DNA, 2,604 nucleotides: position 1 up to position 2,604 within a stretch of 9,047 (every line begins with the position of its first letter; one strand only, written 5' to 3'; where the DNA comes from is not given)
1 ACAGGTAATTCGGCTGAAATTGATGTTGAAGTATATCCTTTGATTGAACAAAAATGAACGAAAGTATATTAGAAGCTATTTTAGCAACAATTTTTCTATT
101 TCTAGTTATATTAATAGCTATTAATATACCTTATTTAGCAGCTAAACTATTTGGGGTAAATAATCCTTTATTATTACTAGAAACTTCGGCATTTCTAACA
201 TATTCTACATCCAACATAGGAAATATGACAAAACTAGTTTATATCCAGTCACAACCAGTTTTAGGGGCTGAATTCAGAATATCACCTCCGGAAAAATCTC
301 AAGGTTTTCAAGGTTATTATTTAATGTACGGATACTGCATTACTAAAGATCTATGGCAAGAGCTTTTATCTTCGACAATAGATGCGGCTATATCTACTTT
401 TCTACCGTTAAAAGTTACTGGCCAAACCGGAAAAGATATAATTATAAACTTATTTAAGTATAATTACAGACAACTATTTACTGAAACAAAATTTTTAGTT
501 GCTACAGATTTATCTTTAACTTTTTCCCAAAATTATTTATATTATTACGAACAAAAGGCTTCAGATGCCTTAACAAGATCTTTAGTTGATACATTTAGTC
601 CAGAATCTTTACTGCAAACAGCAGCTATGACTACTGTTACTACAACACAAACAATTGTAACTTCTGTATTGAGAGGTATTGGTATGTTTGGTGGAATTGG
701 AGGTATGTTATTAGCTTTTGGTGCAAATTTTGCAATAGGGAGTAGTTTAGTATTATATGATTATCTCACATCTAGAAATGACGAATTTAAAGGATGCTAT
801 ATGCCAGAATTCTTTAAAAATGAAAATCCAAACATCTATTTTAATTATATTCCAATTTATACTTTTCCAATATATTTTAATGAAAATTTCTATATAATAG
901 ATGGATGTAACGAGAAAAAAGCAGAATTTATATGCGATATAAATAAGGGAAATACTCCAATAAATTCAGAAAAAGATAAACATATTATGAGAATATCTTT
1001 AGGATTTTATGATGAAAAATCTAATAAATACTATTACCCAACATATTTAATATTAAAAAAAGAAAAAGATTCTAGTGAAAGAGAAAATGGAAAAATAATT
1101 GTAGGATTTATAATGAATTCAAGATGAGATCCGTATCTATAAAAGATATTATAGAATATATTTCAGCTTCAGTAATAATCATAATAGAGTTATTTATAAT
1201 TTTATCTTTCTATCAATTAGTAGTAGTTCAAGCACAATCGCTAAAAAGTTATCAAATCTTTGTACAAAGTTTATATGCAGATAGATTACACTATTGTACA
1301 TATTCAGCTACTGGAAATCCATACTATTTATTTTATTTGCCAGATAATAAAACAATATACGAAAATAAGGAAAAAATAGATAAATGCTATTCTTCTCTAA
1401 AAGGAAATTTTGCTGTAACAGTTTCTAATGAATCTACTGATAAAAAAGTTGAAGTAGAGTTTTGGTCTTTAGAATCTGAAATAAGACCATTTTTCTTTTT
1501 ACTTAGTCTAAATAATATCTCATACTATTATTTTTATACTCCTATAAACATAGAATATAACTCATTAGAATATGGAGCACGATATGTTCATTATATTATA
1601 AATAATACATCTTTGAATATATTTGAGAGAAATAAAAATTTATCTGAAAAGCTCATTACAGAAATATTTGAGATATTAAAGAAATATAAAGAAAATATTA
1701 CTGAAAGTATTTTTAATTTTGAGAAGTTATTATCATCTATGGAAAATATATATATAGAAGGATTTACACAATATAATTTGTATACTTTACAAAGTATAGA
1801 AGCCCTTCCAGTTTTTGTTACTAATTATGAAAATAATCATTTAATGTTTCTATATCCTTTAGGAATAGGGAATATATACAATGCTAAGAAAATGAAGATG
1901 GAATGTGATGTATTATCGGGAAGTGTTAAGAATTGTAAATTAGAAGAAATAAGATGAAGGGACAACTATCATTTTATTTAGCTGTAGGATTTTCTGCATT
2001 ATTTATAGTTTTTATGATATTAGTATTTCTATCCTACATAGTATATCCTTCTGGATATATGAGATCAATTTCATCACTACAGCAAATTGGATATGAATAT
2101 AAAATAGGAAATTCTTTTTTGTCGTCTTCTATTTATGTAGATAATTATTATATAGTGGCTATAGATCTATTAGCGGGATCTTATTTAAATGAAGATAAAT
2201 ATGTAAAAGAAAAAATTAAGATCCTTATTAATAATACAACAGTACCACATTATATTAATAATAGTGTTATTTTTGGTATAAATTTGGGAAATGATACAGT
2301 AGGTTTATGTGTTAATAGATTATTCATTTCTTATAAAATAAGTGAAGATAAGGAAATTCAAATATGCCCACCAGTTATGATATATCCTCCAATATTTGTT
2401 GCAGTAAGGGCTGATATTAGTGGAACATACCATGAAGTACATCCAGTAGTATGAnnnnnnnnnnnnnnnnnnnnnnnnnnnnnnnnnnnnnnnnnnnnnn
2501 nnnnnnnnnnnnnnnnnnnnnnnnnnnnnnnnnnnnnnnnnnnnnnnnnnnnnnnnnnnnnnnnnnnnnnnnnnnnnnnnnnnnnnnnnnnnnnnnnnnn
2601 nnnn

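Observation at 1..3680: Five-cistron, ATGA-coupled operon of orphan, N-terminally anchored surface proteins: candidate undescribed cell-surface or pilin-like assembly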

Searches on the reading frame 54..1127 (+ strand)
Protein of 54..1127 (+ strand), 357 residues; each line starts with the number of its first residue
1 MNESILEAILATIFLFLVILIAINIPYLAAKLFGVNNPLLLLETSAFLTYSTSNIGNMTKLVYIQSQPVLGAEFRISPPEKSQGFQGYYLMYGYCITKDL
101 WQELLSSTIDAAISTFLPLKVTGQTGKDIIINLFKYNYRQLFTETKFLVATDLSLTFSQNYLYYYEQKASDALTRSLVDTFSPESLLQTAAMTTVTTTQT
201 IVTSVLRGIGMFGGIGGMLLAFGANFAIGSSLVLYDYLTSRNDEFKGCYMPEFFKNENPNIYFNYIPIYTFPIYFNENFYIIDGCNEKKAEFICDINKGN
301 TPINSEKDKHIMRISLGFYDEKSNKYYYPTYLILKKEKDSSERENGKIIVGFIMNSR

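Call 4: search_protein_families(library=pfam, proteins=[window:54-1127:+], max_evalue=1)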
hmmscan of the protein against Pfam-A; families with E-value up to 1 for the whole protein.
window:54-1127:+ (357 aa): 1 family
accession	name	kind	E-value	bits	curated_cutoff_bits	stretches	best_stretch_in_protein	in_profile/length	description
PF08059.18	SEP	-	0.14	13.2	27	0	287-329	21-63/75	SEP domain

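Call 5: find_encoding_contigs(protein=window:54-1124:+, flank=10000, max_places=6)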
Protein window:54-1124:+ (357 aa): 4 contigs read that carry it; 3 places shown.
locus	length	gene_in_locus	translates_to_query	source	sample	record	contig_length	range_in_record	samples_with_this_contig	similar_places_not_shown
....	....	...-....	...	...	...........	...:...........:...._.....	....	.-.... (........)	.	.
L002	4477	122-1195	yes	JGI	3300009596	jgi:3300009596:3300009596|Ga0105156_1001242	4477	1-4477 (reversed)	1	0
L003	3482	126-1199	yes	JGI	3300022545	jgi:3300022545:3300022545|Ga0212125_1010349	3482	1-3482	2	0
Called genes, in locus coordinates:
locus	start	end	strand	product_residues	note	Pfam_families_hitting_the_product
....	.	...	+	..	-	?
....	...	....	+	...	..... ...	-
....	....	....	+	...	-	-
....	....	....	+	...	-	-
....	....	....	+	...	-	-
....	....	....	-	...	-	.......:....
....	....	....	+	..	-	?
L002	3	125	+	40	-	?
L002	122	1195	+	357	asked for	-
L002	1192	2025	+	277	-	-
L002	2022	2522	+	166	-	-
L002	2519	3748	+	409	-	-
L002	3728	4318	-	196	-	PF02676:TYW3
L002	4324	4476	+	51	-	?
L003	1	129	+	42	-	?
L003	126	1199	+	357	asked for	-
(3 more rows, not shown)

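Call 6: search_protein_families(library=ncbifam, proteins=[window:54-1127:+], max_evalue=1)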
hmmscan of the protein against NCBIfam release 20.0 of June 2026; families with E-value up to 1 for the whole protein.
window:54-1127:+ (357 aa): 0 families

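Call 7: find_homologous_proteins(query=window:54-1124:+, max_evalue=0.001)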
Query window:54-1124:+ (357 aa): 1 proteins with E <= 0.001 among 1770 candidates.
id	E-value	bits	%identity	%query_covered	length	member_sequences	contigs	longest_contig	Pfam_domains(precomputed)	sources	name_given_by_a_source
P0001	4.9e-233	791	100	100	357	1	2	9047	-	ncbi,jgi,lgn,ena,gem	-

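Call 8: list_cluster_members(proteins=[window:54-1124:+, window:1954-2451:+, window:4731-5918:-, window:6181-8106:+])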
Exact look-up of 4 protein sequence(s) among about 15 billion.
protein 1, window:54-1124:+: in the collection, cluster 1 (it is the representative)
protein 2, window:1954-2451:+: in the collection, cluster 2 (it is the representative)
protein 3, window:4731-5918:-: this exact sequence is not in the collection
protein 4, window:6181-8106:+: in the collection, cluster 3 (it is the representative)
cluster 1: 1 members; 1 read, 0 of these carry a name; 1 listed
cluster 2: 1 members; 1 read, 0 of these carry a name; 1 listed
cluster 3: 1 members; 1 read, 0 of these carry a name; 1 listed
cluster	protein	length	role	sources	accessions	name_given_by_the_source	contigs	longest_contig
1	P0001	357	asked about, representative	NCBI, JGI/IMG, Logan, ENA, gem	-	-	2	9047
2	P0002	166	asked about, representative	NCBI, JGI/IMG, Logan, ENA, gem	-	-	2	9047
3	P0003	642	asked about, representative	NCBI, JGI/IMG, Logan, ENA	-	-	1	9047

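Call 79: search_protein_families(library=phrogs, proteins=[window:54-1127:+], max_evalue=0.1)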
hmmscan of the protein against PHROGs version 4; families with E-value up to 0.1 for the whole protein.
window:54-1127:+ (357 aa): 0 families

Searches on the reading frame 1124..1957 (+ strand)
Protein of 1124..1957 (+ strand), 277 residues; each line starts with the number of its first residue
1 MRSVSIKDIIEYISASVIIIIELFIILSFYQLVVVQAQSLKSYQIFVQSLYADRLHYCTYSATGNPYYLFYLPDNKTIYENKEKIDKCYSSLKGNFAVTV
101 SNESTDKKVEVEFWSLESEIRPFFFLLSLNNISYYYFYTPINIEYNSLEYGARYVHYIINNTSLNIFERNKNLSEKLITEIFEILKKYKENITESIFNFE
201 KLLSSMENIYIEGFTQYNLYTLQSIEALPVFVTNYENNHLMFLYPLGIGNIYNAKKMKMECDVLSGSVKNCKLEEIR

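Call 4: search_protein_families(library=pfam, proteins=[window:1124-1957:+], max_evalue=1)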
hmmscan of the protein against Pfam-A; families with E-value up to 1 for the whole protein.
window:1124-1957:+ (277 aa): 0 families

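Call 6: search_protein_families(library=ncbifam, proteins=[window:1124-1957:+], max_evalue=1)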
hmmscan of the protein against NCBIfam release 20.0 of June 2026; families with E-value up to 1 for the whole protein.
window:1124-1957:+ (277 aa): 0 families

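Call 37: find_related_loci(query=A3, collection=genome_contigs, flank=10000)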
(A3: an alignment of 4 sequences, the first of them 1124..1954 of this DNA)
Query A3 (277 aa) in genome_contigs; peptide patterns used: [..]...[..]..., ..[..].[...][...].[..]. (x = any residue, [..] = any of these).
252 stretches matched a pattern; 12 encode a relative of the query (tblastn E <= 1e-3); 12 distinct loci.
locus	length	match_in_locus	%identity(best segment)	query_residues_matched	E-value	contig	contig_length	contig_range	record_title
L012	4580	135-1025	31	1-275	1e-33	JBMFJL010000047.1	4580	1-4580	MAG: Nanopusillaceae archaeon isolate KM4331-16 NODE_47_length_4580_cov_3.896958, whole genome shotgun sequence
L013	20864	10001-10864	29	1-277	1e-30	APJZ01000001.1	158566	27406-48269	Candidatus Nanobsidianus stetteri Nst1_C1, whole genome shotgun sequence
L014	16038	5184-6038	31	1-277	2e-30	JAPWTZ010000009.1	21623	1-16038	MAG: Candidatus Nanopusillus sp. isolate RSNS15 scaffold_457_c1, whole genome shotgun sequence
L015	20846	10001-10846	29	1-277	1e-29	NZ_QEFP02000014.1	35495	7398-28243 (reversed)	Candidatus Nanobsidianus stetteri isolate SCGC AB-777_F03 Ga0188911_105, whole genome shotgun sequence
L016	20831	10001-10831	29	1-273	3e-28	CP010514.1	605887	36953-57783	Candidatus Nanopusillus acidilobi strain 7A, complete genome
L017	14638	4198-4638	40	1-133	2e-24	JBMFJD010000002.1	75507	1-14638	MAG: Nanopusillaceae archaeon isolate KM4331-08 NODE_2_length_75507_cov_54.521769, whole genome shotgun sequence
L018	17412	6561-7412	31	1-275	4e-24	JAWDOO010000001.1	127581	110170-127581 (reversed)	MAG: Candidatus Nanopusillus sp. isolate RHS.bin.5 NODE_10_length_127581_cov_21.395, whole genome shotgun sequence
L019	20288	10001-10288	51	1-96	6e-23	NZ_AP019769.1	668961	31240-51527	Nanobdella aerobiophila strain MJ1 chromosome, complete genome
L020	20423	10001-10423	38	1-133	9e-27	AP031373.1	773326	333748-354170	Nanoarchaeota archaeon YN1 DNA, complete genome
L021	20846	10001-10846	27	1-277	3e-19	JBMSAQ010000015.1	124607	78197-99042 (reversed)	MAG: Candidatus Nanopusillus sp. isolate Nanopusillus-CON-C-r01 Nanopusillus-CON-C-r01_k141_176118, whole genome shotgun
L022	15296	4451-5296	26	1-277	4e-19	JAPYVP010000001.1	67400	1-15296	MAG: Candidatus Nanopusillus sp. isolate RSNP5 scaffold_47_c1, whole genome shotgun sequence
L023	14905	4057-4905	30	1-277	5e-14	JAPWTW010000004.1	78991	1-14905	MAG: Candidatus Nanopusillus sp. isolate RSNS12 scaffold_46_c1, whole genome shotgun sequence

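Call 70: find_related_loci(query=A3, collection=viral_contigs, flank=5000)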
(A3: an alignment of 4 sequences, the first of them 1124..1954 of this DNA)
Query A3 (277 aa) in viral_contigs; peptide patterns used: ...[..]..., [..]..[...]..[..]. (x = any residue, [..] = any of these).
289 stretches matched a pattern, but none encodes a relative of the query by tblastn (E <= 1e-3).

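Call 76: search_solved_structures(query=A3, max_evalue=10)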
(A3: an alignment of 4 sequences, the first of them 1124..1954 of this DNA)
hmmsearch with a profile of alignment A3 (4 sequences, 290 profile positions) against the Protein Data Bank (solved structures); distinct sequences matched with E-value up to 10: 1.
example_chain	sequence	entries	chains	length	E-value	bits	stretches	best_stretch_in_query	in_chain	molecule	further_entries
2q3y_A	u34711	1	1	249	0.44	13.3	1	134-244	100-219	Ancestral Corticiod Receptor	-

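Call 79: search_protein_families(library=phrogs, proteins=[window:1124-1957:+], max_evalue=0.1)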
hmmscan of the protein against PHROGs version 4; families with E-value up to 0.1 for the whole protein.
window:1124-1957:+ (277 aa): 1 family
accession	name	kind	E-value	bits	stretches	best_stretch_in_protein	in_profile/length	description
phrog_3763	-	unknown function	0.022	14.4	1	152-208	482-538/564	-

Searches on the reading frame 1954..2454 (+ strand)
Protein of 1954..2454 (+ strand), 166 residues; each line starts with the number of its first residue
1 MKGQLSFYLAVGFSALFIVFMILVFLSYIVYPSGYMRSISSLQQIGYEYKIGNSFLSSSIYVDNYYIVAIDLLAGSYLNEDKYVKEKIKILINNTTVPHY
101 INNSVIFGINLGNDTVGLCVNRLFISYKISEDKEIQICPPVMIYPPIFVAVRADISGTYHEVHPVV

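Call 4: search_protein_families(library=pfam, proteins=[window:1954-2454:+], max_evalue=1)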
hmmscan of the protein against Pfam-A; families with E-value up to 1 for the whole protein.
window:1954-2454:+ (166 aa): 1 family
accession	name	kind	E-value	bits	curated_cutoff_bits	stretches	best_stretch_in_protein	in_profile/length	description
PF17561.7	TssO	-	0.36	11.4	29.2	1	7-94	11-93/148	Type VI secretion system, TssO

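Call 6: search_protein_families(library=ncbifam, proteins=[window:1954-2454:+], max_evalue=1)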
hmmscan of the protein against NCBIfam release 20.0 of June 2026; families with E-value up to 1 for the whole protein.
window:1954-2454:+ (166 aa): 1 family
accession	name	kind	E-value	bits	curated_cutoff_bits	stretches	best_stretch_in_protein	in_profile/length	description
TIGR00799.1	mtp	subfamily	0.07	12.7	181.3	1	8-93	13-98/258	Golgi 4-transmembrane spanning transporter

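Call 12: find_homologous_proteins(query=window:1954-2451:+, max_evalue=0.01)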
Query window:1954-2451:+ (166 aa): 1 proteins with E <= 0.01 among 37 candidates.
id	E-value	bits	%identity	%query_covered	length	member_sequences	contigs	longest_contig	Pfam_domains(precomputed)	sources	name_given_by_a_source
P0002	2.1e-101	355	100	100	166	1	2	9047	-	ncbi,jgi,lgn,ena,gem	-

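Call 50: search_solved_structures(query=A4, max_evalue=10, show_alignments=2)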
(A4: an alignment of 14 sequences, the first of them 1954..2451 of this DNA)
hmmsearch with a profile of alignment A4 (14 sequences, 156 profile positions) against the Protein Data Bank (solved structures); distinct sequences matched with E-value up to 10: 0.

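Call 51: search_protein_families(library=pfam, alignment_id=A4, max_evalue=5)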
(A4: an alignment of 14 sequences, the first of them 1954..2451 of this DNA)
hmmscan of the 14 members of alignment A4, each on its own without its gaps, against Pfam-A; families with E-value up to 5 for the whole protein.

A. member 1, window:1954-2451:+ (166 aa): 1 family
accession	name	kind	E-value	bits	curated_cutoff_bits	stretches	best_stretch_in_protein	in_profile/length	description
PF17561.7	TssO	-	0.36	11.4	29.2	1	7-94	11-93/148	Type VI secretion system, TssO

B. families by the number of members that match (of 14 scanned): 7 families
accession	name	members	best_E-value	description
PF13624.11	SurA_N_3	3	0.021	SurA-like N-terminal domain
PF08949.16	PRD1_P5_C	3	0.079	Bacteriophage PRD1, spike protein P5, C-terminal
PF12561.13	TagA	1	0.0026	ToxR activated gene A lipoprotein domain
PF11055.13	Gsf2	1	0.0065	Glucose signalling factor 2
PF01473.26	Choline_bind_1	1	0.11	Putative cell wall binding repeat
PF21470.2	BppU-like_C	1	0.32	Minor structural protein 5-like, C-terminal domain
PF17561.7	TssO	1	0.36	Type VI secretion system, TssO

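Call 72: predict_structure(protein=window:1954-2451:+)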
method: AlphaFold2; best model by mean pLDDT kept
length: 166 residues; sequences in the alignment: 1
mean_pLDDT: 43.0   pTM: 0.26
mean pLDDT of the five models: 43.0, 42.5, 42.0, 40.5, 38.8
residues with pLDDT >= 90: 17; 70-90: 12; 50-70: 3; < 50: 134
segments of 3 or more residues with pLDDT < 50: 33-166
pLDDT, mean of each block of 10 residues (from residue 1): 87 96 85 42 31 32 31 30 28 29 35 35 37 34 32 31 31
secondary structure, 60 per line:
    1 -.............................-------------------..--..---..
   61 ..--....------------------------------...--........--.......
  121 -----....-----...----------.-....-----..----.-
elements in order: H2-30 E59-62 E65-68 E99-101 E104-111 E114-120 E126-129 E135-137 E150-153

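Call 79: search_protein_families(library=phrogs, proteins=[window:1954-2454:+], max_evalue=0.1)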
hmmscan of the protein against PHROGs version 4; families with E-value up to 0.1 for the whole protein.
window:1954-2454:+ (166 aa): 0 families
